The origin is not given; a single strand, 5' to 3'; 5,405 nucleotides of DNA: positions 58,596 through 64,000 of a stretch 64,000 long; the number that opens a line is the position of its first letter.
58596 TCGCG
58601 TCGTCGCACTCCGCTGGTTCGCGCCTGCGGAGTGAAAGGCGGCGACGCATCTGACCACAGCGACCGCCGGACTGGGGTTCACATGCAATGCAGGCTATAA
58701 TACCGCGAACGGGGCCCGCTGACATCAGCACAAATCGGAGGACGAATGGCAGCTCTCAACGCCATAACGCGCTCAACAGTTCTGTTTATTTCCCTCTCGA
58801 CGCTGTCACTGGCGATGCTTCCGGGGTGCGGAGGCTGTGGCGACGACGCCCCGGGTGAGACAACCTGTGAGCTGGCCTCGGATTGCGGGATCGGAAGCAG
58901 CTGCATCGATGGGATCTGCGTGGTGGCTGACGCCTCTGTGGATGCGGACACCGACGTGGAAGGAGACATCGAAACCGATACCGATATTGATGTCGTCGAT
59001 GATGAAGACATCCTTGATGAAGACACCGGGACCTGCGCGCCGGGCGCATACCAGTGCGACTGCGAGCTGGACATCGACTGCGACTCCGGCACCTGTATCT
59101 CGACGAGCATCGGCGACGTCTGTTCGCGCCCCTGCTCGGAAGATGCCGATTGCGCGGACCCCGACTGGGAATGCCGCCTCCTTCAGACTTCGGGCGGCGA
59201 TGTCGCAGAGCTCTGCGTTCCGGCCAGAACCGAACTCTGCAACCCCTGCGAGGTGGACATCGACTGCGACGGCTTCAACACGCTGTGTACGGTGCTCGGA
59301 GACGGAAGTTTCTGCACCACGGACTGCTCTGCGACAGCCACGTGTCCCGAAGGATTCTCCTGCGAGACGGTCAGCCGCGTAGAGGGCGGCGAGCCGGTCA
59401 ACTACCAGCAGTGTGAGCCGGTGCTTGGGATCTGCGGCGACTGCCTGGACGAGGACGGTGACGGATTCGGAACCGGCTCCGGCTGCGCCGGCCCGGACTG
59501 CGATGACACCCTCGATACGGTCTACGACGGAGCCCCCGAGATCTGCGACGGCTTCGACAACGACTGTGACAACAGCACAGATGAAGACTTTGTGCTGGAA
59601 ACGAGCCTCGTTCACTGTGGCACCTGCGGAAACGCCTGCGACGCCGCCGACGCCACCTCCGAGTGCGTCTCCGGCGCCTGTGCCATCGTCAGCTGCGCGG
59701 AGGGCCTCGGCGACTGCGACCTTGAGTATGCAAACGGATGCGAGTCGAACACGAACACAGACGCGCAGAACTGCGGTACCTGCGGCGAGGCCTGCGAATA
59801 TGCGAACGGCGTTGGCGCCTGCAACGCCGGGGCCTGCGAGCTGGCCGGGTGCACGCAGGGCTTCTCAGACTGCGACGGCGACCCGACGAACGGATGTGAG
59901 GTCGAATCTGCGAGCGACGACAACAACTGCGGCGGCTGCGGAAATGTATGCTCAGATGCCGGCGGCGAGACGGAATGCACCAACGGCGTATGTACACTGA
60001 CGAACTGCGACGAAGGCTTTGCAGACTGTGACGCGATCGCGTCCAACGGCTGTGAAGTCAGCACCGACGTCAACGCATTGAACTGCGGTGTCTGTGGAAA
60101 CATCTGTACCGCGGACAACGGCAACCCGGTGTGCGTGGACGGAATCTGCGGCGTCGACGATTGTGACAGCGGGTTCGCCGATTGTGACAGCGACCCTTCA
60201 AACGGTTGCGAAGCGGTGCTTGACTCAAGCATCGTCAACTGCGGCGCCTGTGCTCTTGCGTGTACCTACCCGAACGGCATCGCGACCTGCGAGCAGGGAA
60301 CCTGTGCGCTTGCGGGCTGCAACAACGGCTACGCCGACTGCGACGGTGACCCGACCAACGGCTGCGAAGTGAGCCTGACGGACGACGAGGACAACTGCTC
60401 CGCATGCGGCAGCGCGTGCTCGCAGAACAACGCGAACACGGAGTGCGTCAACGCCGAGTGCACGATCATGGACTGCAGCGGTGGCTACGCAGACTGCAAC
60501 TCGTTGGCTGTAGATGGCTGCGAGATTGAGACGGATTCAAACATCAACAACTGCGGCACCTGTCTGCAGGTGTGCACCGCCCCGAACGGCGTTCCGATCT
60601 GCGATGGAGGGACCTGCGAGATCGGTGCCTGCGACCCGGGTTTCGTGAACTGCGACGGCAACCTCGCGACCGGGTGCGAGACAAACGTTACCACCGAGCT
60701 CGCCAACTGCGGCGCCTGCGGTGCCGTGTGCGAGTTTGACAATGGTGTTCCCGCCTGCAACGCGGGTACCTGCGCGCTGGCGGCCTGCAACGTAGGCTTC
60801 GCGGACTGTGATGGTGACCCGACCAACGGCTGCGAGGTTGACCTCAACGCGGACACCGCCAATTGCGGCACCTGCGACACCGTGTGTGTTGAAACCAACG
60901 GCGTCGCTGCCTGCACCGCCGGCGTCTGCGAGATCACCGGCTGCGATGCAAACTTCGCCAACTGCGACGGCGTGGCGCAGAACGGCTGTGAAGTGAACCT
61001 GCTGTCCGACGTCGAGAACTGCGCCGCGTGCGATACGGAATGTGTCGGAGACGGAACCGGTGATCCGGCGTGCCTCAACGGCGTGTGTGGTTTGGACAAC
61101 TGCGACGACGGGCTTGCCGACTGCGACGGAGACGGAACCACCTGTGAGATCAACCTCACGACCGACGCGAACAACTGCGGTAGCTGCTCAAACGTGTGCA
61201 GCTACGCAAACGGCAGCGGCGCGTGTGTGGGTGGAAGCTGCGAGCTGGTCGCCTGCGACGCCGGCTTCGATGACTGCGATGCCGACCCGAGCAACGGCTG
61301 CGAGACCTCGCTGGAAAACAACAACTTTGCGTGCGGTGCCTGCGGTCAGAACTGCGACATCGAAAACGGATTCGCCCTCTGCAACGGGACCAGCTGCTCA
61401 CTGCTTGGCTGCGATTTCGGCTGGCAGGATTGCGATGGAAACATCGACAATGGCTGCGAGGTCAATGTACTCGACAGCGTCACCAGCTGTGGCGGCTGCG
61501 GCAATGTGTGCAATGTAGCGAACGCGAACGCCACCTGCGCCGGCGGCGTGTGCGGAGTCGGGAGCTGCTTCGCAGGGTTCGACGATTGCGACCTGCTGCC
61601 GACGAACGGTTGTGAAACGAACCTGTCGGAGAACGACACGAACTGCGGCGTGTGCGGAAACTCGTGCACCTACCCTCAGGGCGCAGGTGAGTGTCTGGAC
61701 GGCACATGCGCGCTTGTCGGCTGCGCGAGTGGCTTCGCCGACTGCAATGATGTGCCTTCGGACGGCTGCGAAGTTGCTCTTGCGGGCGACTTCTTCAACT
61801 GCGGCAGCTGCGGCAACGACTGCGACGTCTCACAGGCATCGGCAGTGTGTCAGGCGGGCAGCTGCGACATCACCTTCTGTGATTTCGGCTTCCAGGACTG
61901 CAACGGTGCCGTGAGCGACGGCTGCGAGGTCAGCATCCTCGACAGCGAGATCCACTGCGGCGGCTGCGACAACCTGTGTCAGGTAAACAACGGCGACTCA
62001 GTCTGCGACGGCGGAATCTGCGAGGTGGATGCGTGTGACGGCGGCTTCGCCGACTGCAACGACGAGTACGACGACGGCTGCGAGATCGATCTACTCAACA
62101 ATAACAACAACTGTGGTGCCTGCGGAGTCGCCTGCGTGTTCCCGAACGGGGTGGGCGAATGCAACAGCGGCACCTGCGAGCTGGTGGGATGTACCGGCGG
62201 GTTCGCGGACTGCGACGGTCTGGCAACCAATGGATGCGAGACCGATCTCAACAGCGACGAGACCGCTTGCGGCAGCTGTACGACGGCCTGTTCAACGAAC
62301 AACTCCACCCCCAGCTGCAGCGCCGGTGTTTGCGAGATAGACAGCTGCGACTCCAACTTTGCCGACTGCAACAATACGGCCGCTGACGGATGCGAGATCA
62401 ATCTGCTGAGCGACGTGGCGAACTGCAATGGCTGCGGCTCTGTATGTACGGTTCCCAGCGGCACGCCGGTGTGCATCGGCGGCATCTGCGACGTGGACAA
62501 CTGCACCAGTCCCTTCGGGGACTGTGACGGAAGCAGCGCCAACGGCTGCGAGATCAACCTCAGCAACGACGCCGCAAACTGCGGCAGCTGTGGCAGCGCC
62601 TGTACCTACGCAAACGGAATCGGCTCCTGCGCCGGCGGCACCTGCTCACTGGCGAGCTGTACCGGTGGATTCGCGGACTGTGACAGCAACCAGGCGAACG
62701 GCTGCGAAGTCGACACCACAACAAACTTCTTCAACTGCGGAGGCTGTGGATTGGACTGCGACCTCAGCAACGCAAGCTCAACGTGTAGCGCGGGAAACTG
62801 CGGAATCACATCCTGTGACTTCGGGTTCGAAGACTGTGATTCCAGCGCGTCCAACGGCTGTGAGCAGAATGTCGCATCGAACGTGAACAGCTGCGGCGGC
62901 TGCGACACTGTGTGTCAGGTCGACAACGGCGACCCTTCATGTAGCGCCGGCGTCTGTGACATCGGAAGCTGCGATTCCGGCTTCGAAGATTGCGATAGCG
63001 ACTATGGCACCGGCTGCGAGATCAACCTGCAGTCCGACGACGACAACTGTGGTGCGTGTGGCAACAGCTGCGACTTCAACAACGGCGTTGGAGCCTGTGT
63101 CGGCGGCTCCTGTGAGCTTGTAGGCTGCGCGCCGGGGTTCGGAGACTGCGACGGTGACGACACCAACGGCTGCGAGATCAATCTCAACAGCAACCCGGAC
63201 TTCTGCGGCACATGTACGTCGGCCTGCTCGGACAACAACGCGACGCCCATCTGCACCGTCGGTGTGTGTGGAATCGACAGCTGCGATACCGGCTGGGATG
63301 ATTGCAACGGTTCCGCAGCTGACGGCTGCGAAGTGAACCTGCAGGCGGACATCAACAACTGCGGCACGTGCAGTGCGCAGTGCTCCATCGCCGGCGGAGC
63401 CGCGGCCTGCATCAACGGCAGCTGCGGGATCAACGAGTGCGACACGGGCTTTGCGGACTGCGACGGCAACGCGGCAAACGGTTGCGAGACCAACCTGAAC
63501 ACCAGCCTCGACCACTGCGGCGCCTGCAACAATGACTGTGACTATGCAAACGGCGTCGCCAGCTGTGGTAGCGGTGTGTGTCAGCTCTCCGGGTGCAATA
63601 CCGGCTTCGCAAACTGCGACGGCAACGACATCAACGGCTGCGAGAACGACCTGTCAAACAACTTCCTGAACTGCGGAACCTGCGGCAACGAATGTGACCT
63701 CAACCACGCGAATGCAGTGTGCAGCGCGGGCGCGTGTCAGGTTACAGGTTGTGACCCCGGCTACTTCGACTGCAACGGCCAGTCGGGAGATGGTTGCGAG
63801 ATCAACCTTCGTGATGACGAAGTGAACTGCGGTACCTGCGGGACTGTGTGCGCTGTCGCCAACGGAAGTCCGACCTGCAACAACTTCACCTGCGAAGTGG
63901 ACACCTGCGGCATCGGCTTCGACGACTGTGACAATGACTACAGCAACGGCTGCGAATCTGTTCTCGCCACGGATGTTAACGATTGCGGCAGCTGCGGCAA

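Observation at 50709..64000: Locus of two paralogous giant 8-Cys-repeat lipoproteins flanking an FG-GAP lipoprotein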

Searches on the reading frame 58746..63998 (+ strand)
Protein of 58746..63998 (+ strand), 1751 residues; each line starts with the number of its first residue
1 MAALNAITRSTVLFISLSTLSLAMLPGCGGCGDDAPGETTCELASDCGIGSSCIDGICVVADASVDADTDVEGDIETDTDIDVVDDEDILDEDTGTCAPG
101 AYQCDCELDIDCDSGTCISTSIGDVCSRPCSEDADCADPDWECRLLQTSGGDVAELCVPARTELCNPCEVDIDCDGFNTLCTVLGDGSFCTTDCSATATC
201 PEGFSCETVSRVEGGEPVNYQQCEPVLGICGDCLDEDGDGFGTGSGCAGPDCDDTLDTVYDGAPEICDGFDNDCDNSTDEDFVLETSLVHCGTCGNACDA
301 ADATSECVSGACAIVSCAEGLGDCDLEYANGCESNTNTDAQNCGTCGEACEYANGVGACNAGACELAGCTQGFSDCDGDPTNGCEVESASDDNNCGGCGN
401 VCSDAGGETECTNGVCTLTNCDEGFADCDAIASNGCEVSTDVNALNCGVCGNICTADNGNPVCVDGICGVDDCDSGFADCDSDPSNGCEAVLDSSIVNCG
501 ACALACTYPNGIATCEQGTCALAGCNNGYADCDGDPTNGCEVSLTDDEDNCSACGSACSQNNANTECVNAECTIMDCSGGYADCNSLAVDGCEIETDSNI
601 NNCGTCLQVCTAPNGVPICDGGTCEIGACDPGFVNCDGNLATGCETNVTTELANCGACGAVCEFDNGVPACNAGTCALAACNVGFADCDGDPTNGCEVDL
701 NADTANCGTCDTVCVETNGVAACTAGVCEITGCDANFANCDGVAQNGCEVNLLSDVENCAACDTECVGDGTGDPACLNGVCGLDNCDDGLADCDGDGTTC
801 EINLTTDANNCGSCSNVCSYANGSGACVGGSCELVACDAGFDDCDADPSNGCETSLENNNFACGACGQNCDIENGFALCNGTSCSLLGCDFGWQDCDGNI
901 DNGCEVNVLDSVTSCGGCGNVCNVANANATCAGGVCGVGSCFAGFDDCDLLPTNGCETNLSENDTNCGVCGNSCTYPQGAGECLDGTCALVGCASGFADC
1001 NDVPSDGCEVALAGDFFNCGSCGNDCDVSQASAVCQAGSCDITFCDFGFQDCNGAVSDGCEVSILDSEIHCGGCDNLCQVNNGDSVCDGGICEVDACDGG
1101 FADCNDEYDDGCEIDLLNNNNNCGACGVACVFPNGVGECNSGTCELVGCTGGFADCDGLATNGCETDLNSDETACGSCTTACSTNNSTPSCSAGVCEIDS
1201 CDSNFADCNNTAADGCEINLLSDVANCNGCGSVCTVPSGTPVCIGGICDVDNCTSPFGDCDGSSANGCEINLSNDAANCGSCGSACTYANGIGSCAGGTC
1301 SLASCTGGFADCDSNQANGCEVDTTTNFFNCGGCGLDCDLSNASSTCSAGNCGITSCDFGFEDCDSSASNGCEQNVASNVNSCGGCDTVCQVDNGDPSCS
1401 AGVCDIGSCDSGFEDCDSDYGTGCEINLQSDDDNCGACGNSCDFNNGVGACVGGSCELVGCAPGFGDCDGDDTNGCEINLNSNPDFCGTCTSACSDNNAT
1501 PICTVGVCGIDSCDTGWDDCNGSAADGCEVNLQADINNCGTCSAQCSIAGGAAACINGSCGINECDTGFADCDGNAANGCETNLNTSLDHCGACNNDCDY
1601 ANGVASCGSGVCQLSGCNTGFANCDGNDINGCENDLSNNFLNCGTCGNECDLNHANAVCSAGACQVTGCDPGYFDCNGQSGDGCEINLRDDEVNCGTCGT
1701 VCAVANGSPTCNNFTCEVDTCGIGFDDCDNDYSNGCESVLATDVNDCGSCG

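Call 7: search_protein_families(library=pfam, proteins=[window:58746-63998:+], max_evalue=0.1)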
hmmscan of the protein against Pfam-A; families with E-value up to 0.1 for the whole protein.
window:58746-63998:+ (1751 aa): 0 families

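Call 8: search_protein_families(library=ncbifam, proteins=[window:58746-63998:+], max_evalue=0.1)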
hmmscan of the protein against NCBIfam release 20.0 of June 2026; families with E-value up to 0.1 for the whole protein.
window:58746-63998:+ (1751 aa): 1 family
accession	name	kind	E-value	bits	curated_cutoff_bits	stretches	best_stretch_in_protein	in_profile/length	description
NF041328.1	C_rich_MXAN6577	subfamily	4.3e-38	130.5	100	16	992-1144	13-144/145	MXAN_6577-like cysteine-rich protein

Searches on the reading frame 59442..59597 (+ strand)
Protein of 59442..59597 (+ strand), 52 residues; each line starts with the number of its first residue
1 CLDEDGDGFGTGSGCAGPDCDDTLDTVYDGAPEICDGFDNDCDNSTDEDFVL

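Call 68: search_protein_families(library=pfam, proteins=[window:59442-59597:+], max_evalue=10)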
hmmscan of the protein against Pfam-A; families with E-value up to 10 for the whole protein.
seq(52 aa): 1 family
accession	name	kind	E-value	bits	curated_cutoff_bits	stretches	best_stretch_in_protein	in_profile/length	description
PF11617.13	Cu-binding_MopE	-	5.6e-09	36.5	27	1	19-48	1-30/30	Putative metal-binding motif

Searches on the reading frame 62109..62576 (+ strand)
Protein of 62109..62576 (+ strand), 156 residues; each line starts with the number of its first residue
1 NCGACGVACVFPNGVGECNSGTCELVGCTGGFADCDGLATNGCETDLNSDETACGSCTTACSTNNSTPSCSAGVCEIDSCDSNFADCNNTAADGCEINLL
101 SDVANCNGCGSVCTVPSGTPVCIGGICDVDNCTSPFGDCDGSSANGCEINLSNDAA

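Call 10: search_protein_families(library=pfam, proteins=[window:62109-62576:+], max_evalue=10)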
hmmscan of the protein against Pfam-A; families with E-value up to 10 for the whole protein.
seq(156 aa): 0 families

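Call 13: search_solved_structures(query=window:62109-62576:+, max_evalue=10, show_alignments=2)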
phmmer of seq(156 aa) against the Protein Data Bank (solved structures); distinct sequences matched with E-value up to 10: 1.
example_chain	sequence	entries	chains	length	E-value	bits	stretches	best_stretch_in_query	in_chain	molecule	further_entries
8j4b_B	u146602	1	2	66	0.7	13.2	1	74-108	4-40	Squamosa promoter-binding-like protein 13A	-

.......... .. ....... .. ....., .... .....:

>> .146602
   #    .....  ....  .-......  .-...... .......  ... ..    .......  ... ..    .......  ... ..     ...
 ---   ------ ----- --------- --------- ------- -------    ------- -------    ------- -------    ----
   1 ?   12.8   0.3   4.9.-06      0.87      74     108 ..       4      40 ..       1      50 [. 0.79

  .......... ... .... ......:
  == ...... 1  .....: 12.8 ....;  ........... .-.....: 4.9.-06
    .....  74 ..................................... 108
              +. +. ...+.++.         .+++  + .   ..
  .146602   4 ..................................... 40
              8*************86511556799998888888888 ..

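Call 28: predict_structure(alignment_id=A1)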
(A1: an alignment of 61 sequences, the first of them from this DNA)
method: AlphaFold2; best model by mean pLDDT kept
length: 156 residues; sequences in the alignment: 61
mean_pLDDT: 96.2   pTM: 0.76
mean pLDDT of the five models: 96.2, 96.0, 95.2, 95.1, 86.8
residues with pLDDT >= 90: 148; 70-90: 8; 50-70: 0; < 50: 0
segments of 3 or more residues with pLDDT < 50: none
pLDDT, mean of each block of 10 residues (from residue 1): 96 97 97 97 98 98 97 98 97 97 98 96 97 95 89 90
secondary structure, 60 per line:
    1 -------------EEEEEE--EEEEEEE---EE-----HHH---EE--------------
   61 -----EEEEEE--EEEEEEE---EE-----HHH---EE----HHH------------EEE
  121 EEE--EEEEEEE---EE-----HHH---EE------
elements in order: E14-19 E22-28 E66-71 E74-80 E118-123 E126-132

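Call 30: fold_search(model_id=the predicted structure, library=pdb)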
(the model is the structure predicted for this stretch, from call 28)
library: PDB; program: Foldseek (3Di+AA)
matches with E <= 10: 43; with E <= 0.001: 0
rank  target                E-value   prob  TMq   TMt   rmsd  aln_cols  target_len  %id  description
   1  4cue                  1.6e-01  0.72  0.43  0.51   5.2       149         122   16  Human Notch1 EGF domains 11-13 mutant T466V (released 2014-05-21)
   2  4d0f                  2.3e-01  0.63  0.42  0.49   5.6       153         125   16  Human Notch1 EGF domains 11-13 mutant T466A (released 2014-05-21)
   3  4cud                  4.2e-01  0.47  0.43  0.50   5.2       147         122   17  Human Notch1 EGF domains 11-13 mutant fucosylated at T466 (released 2014-05-21)
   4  6pol_B                4.2e-01  0.23  0.31  0.36  11.8       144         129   15  Crystal structure of the human NELL1 EGF1-3-Robo3 FN1 complex (released 2020-05-06)
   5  7alj_A                5.8e-01  0.38  0.40  0.49   4.9       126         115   19  Structure of Drosophila Notch EGF domains 11-13 (released 2021-08-04)
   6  9b3n_A                6.5e-01  0.18  0.34  0.29   7.1       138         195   17  Human Notch-1 EGFs 20-24 (released 2024-10-16)
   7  5fm9                  1.1e+00  0.13  0.27  0.27  10.9       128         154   16  human Notch 1, EGF 4-7 (released 2016-04-20)
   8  2bo2_A                1.1e+00  0.09  0.22  0.23   8.4        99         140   16  EGF Domains 1,2,5 of human EMR2, a 7-TM immune system molecule, in complex with calcium. (released 2006-08-09)
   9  7pfp_A                1.1e+00  0.08  0.23  0.09  12.0       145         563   21  Full-length cryo-EM structure of the native human uromodulin (UMOD)/Tamm-Horsfall protein (THP) filament (released 2022-03-16)
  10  2w86                  1.1e+00  0.03  0.16  0.17  16.1       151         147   18  Crystal structure of fibrillin-1 domains cbEGF9hyb2cbEGF10, calcium saturated form (released 2009-05-26)
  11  9oz8_C                1.3e+00  0.04  0.20  0.06  12.0       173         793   18  Cryo-EM structure of chicken NEL dimer bound with one human NICOL. (released 2026-02-25)
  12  2vj3                  1.7e+00  0.20  0.41  0.49   5.0       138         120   17  Human Notch-1 EGFs 11-13 (released 2008-07-29)
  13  6azz_A                1.7e+00  0.04  0.20  0.21  23.7       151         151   19  Crystal structure of Pfs25 in complex with the transmission blocking antibody 1190 (released 2017-11-08)
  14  1npe_B                1.8e+00  0.06  0.27  0.26  10.0       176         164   16  Crystal structure of Nidogen/Laminin Complex (released 2003-08-12)
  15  4xl1_D                2.0e+00  0.15  0.41  0.49   6.6       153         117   18  Complex of Notch1 (EGF11-13) bound to Delta-like 4 (N-EGF1) (released 2015-03-04)
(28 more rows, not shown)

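Call 59: search_protein_representatives(alignment_id=A1)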
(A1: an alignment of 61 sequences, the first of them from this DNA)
Query: 61 sequences, 156 profile positions. Proteins with E-value up to 0.001 (for the whole library): 12572; up to 1e-10: 7521; up to 1e-30: 2945. The best 150 are listed.
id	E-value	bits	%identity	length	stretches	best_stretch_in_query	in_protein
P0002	0.0e+00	2808.5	-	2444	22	1-154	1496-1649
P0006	0.0e+00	2372.7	-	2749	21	1-155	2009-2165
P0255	0.0e+00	2255.7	-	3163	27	1-153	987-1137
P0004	0.0e+00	1894.4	-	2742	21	1-150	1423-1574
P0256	0.0e+00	1716.6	-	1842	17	1-153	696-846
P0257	0.0e+00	1681.5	-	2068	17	1-154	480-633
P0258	0.0e+00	1669.9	-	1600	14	1-153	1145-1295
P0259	0.0e+00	1649.2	-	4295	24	1-154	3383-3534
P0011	0.0e+00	1610.8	-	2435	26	1-153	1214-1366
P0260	0.0e+00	1453.9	-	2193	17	1-155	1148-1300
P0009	0.0e+00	1453.9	-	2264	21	1-150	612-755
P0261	0.0e+00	1442.2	-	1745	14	1-155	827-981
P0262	0.0e+00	1418.8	-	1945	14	1-153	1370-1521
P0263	0.0e+00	1410.5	-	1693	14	1-153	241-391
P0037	0.0e+00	1397.4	-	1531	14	1-153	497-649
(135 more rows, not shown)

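Call 78: search_protein_families(library=ncbifam, proteins=[window:62109-62576:+], max_evalue=10)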
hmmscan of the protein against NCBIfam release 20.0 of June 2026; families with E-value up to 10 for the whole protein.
seq(156 aa): 2 families
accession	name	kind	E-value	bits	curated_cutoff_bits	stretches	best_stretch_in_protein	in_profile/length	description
NF041328.1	C_rich_MXAN6577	subfamily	3.9e-07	30.1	100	2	1-113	41-133/145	MXAN_6577-like cysteine-rich protein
NF004758.0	PRK06087.1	equivalog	0.14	10.5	736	1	60-108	330-378/548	medium-chain fatty-acid--CoA ligase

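Call 81: search_solved_structures(query=A1, max_evalue=10, show_alignments=2)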
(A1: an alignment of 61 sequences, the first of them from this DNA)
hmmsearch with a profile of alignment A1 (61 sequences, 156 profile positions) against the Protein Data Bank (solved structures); distinct sequences matched with E-value up to 10: 0.
